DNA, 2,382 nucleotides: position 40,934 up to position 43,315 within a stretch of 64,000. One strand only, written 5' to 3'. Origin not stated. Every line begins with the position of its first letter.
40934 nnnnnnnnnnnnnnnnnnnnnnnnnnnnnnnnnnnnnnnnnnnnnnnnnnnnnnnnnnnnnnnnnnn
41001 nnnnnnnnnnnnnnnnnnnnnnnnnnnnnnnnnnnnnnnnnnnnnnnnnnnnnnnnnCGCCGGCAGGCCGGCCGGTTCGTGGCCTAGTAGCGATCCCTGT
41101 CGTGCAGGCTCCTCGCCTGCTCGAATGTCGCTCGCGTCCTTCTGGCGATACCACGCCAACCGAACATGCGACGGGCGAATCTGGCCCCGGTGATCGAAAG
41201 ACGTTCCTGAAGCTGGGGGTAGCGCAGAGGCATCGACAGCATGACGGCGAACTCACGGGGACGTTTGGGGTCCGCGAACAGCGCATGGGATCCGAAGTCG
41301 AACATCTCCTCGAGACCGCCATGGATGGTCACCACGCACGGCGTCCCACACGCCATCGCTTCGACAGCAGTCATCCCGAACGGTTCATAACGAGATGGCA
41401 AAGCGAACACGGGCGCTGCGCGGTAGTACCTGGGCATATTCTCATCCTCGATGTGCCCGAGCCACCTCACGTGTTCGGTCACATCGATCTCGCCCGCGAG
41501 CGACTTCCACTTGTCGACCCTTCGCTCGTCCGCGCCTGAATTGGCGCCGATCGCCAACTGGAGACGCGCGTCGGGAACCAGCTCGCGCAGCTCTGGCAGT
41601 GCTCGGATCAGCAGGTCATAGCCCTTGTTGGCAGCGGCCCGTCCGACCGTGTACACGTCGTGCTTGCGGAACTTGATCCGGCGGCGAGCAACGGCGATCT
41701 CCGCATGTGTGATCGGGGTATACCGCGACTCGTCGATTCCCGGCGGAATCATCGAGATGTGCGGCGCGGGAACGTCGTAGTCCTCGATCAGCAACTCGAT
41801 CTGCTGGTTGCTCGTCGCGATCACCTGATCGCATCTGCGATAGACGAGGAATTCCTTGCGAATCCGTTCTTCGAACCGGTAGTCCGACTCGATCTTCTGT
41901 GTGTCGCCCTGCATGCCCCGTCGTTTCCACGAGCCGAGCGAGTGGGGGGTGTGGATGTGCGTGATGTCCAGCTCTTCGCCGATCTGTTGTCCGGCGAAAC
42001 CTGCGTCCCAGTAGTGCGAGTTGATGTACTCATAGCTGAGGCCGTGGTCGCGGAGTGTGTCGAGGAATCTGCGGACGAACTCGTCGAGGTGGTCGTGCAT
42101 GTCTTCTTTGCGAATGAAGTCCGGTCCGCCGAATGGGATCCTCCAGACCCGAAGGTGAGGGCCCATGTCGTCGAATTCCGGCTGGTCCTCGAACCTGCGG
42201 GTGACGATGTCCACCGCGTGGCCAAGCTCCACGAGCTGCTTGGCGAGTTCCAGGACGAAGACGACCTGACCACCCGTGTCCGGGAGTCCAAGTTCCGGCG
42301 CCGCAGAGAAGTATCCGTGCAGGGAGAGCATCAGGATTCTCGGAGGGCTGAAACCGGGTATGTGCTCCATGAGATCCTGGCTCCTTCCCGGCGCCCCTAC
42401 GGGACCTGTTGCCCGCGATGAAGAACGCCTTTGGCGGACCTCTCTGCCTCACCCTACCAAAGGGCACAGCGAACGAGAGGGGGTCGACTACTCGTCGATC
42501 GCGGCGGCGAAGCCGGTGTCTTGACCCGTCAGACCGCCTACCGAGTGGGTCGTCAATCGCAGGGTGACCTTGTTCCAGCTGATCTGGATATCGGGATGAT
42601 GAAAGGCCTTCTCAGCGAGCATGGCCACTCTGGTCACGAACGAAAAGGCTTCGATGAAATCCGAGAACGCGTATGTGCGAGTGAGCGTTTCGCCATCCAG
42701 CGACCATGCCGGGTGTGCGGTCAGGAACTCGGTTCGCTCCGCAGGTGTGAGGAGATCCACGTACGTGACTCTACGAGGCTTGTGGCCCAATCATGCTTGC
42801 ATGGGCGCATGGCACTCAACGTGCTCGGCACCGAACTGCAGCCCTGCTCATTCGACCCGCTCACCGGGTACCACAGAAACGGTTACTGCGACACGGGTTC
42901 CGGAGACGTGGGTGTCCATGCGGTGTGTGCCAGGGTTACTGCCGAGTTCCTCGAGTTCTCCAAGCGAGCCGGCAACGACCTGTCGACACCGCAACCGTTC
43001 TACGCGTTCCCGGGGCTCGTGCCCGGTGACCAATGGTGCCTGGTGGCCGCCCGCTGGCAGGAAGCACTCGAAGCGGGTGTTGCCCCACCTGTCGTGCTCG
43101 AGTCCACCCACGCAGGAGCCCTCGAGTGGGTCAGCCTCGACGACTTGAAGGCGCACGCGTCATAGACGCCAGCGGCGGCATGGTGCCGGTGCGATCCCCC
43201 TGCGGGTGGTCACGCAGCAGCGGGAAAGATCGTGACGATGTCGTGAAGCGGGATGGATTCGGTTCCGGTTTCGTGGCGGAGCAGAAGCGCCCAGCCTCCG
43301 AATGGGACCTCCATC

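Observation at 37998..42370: Compact glycoside-phosphate synthesis cluster: HAD-IIB phosphatase, SPS-like GT4, GDP-hexose-phosphorylase-like HIT enzyme, plus a convergent second SPS-like GT4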

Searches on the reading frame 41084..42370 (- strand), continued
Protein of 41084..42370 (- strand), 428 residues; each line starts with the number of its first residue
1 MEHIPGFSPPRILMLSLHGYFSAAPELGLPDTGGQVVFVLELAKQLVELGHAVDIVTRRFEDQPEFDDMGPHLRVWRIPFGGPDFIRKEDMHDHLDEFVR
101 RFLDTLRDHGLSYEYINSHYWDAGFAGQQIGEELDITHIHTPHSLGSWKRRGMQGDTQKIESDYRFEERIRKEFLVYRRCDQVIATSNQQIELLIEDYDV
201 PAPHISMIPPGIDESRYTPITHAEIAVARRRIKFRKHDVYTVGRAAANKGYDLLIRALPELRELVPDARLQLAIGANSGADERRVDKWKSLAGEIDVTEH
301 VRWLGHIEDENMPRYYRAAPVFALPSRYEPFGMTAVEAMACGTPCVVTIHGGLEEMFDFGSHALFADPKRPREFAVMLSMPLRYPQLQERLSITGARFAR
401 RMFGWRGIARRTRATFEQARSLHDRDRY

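Call 56: search_dna_similar(query=window:41087-42370:-, collection=plasmids, mode=protein, max_rows=25, max_evalue=1e-20)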
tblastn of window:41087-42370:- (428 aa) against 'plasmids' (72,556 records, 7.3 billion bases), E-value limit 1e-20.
Records with a match: 40; places in all: 42; records where one place covers at least 80% of the query: 31.
Best place of each record, by identity: 60-80% 1; <60% 39.
By first word of the organism name: Streptomyces 8; Burkholderia 6; Haloferax 5; Paraburkholderia 3; Paracoccus 2; Caballeronia 2; Acidithiobacillus 2; Azospirillum 2; Nonomuraea 1; Cupriavidus 1; and 8 more.
By predicted mobility (MOB-suite, as given by PLSDB): non-mobilizable 31; mobilizable 9.
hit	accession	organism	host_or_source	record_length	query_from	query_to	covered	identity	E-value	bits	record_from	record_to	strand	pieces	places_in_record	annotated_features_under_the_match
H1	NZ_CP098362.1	Paracoccus sp. TOH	cell cuture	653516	12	424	96%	60.0%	6e-165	520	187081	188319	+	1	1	glycosyltransferase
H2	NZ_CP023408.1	Streptomyces fungicidicus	Pig,cell culture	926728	1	416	97%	31.0%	1e-40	161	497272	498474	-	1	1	glycosyltransferase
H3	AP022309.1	Burkholderia sp. SFA1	-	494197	8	409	94%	31.9%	2e-44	172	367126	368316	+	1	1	transferase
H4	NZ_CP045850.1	Streptomyces clavuligerus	pure culture single spore ...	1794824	8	378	87%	34.5%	2e-40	161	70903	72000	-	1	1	none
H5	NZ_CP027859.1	Streptomyces clavuligerus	Cell culture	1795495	8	378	87%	34.5%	2e-40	161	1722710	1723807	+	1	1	none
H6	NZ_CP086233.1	Streptomyces clavuligerus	whole organism,soil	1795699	8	378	87%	34.5%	2e-40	161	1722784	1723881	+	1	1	none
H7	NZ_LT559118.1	Nonomuraea gerenzanensis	-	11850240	11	418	95%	31.0%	1e-30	132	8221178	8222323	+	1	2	none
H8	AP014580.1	Burkholderia sp. RPE67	Riptortus pedestris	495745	8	409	94%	31.4%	8e-44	171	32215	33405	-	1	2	group 1 glycosyl transferase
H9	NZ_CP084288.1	Caballeronia zhejiangensis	Anasa tristis,Cell culture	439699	11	410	93%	31.5%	6e-43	168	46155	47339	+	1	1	glycosyltransferase family 1 protein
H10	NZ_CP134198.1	Paraburkholderia sp. FT54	single cell,Rhizosphere soil of Tomato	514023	6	418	96%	30.5%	1e-43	171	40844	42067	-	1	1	glycosyltransferase family 1 protein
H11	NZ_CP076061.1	Cupriavidus sp. EM10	Pure-cultured cell,sewage water sludge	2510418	11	416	95%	30.9%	2e-39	158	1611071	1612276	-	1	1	none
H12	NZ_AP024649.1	Arthrobacter sp. StoSoilB13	-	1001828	8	416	96%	30.5%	1e-34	144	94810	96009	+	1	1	none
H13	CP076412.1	Ralstonia wenshanensis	soil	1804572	11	426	97%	30.0%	4e-38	154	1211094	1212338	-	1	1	glycosyltransferase family 1 protein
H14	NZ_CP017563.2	Paraburkholderia sprentiae WSM5005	Lebeckia ambigua,root nodule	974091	9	422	97%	29.7%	1e-40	162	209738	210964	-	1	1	glycosyltransferase family 1 protein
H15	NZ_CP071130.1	Caballeronia sp. M1242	Homo sapiens,ETA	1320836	11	410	93%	30.7%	6e-44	171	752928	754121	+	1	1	none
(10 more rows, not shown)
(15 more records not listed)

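Call 58: get_annotated_region(hit=H1, flank=8000)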
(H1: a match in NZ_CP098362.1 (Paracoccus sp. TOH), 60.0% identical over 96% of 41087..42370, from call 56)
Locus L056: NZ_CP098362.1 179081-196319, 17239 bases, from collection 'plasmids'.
description: Paracoccus sp. TOH plasmid p1, complete sequence
organism: Paracoccus sp. TOH (NCBI taxid 1263728)
taxonomy: Bacteria; Pseudomonadota; Alphaproteobacteria; Rhodobacterales; Paracoccaceae; Paracoccus; Paracoccus sp. TOH
host: -; source: cell cuture; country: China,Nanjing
typing (MOB-suite, as given by PLSDB): non-mobilizable; replicon rep_cluster_229
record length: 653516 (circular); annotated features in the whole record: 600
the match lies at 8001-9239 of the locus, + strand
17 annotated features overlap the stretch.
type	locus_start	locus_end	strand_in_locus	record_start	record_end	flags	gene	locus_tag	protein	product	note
CDS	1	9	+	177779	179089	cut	-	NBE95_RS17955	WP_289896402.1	dihydrolipoamide acetyltransferase family protein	GO:0006096 - glycolytic process [Evidence IEA]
CDS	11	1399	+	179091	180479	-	lpdA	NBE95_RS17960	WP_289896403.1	dihydrolipoyl dehydrogenase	GO:0045454 - cell redox homeostasis [Evidence IEA]; GO:0051068 - dihydrolipoamide metabolic process [Evidence IEA]; ...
CDS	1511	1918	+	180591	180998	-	-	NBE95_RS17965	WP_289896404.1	YciI family protein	-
CDS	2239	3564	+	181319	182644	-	-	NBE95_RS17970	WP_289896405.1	hypothetical protein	-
CDS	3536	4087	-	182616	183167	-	-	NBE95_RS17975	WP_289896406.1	hypothetical protein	-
CDS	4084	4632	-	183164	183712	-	-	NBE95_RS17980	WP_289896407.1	hypothetical protein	-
CDS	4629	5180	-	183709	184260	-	-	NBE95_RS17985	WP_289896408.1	hypothetical protein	-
CDS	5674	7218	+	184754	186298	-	-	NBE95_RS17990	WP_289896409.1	hypothetical protein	-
CDS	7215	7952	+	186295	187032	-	-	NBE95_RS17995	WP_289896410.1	HAD family hydrolase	-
CDS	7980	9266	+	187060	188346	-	-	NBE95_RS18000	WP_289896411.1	glycosyltransferase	-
CDS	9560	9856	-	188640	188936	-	-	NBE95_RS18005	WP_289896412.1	zinc ribbon domain-containing protein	-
CDS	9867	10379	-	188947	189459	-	-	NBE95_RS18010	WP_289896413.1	AmiS/UreI family transporter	-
CDS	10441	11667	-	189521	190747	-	-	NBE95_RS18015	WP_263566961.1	formamidase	-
CDS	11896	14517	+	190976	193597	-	-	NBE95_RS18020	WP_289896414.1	ATP-binding protein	-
CDS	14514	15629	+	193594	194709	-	-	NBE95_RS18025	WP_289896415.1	response regulator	GO:0000160 - phosphorelay signal transduction system [Evidence IEA]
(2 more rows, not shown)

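Call 59: search_protein_families(library=pfam, proteins=[L056:5674-7218:+, L056:7215-7952:+, L056:7980-9266:+], max_evalue=0.001)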
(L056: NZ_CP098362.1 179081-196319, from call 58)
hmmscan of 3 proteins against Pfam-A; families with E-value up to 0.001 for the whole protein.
L056:5674-7218:+ (514 aa): 1 family
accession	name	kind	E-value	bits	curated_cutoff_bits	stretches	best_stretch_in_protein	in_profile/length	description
PF00251.26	Glyco_hydro_32N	-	2.2e-05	24.6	22.1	1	17-166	15-156/307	Glycosyl hydrolases family 32 N-terminal domain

L056:7215-7952:+ (245 aa): 4 families
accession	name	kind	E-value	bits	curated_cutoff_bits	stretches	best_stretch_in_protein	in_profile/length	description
PF05116.19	S6PP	-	1.4e-39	136.7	20.3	1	10-237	3-242/247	Sucrose-6F-phosphate phosphohydrolase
PF08282.18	Hydrolase_3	-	8.6e-12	45.7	20.9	1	128-216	149-238/255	haloacid dehalogenase-like hydrolase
PF00702.32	Hydrolase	-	9.3e-06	26.6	26.4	1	12-195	4-185/191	haloacid dehalogenase-like hydrolase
PF12710.13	HAD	-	0.00074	20.4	27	0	13-197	2-188/189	haloacid dehalogenase-like hydrolase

L056:7980-9266:+ (428 aa): 7 families
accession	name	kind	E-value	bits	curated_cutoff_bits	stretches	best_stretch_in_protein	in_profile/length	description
PF00534.26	Glycos_transf_1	-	8.7e-32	110.5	26.4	1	227-385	10-163/172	Glycosyl transferases group 1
PF13439.12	Glyco_transf_4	-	6.6e-30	104.8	28.5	1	29-212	2-170/170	Glycosyltransferase Family 4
PF13692.12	Glyco_trans_1_4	-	1.7e-26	93.6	27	1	234-377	3-139/142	Glycosyl transferases group 1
PF13579.12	Glyco_trans_4_4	-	6.6e-23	82.2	29.7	1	29-207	1-158/158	Glycosyl transferase 4-like domain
PF20706.3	GT4-conflict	-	8.8e-17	61.6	26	1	26-352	9-319/385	Family 4 Glycosyltransferase in conflict systems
PF00862.26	GT-B_Sucrose_synth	-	4.3e-09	36.1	23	1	6-187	14-221/290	Sucrose synthase first GT-B domain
PF13524.12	Glyco_trans_1_2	-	7.4e-05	23.2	25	1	275-398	14-132/144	Glycosyl transferase-like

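Call 83: search_protein_families(library=padloc, proteins=[window:41084-42370:-], max_evalue=0.001)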
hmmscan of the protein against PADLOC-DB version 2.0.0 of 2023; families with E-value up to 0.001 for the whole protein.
window:41084-42370:- (428 aa): 0 families

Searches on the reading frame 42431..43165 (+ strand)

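Call 3: search_protein_families(library=pfam, proteins=[window:42431-43165:+], max_evalue=0.01)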
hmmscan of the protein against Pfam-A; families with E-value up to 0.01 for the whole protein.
window:42431-43165:+ (244 aa): 1 family
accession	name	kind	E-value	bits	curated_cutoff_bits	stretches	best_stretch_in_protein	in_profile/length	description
PF09996.14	DUF2237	-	2.4e-52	176.2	25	1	130-243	2-115/115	Uncharacterized protein conserved in bacteria (DUF2237)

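Call 4: search_protein_families(library=ncbifam, proteins=[window:42431-43165:+], max_evalue=0.01)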
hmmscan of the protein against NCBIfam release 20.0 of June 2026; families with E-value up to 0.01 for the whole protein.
window:42431-43165:+ (244 aa): 0 families

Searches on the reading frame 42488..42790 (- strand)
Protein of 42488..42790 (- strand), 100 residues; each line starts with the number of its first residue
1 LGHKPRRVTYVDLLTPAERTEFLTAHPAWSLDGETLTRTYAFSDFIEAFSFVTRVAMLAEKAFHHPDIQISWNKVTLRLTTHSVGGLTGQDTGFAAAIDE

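Call 3: search_protein_families(library=pfam, proteins=[window:42488-42790:-], max_evalue=0.01)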
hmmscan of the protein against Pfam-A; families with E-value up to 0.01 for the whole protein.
window:42488-42790:- (100 aa): 1 family
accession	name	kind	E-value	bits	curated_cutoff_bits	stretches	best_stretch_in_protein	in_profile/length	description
PF01329.24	Pterin_4a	-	7.1e-30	103.4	26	1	13-100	2-90/91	Pterin 4 alpha carbinolamine dehydratase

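Call 4: search_protein_families(library=ncbifam, proteins=[window:42488-42790:-], max_evalue=0.01)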
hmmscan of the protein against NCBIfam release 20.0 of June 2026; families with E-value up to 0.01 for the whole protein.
window:42488-42790:- (100 aa): 5 families
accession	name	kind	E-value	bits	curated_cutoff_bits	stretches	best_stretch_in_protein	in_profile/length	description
NF002017.0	PRK00823.1-2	equivalog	3.8e-28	97.4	80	1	12-100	3-91/94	4a-hydroxytetrahydrobiopterin dehydratase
NF002018.0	PRK00823.1-3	equivalog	3e-24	84.9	108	1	13-100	5-94/98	4a-hydroxytetrahydrobiopterin dehydratase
NF002020.0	PRK00823.1-5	equivalog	1.8e-21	76.4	146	1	8-100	9-103/111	4a-hydroxytetrahydrobiopterin dehydratase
NF002019.0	PRK00823.1-4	equivalog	3.4e-19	69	137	1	13-99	21-109/116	4a-hydroxytetrahydrobiopterin dehydratase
NF002016.0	PRK00823.1-1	equivalog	8.7e-16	58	133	1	15-99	20-108/113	4a-hydroxytetrahydrobiopterin dehydratase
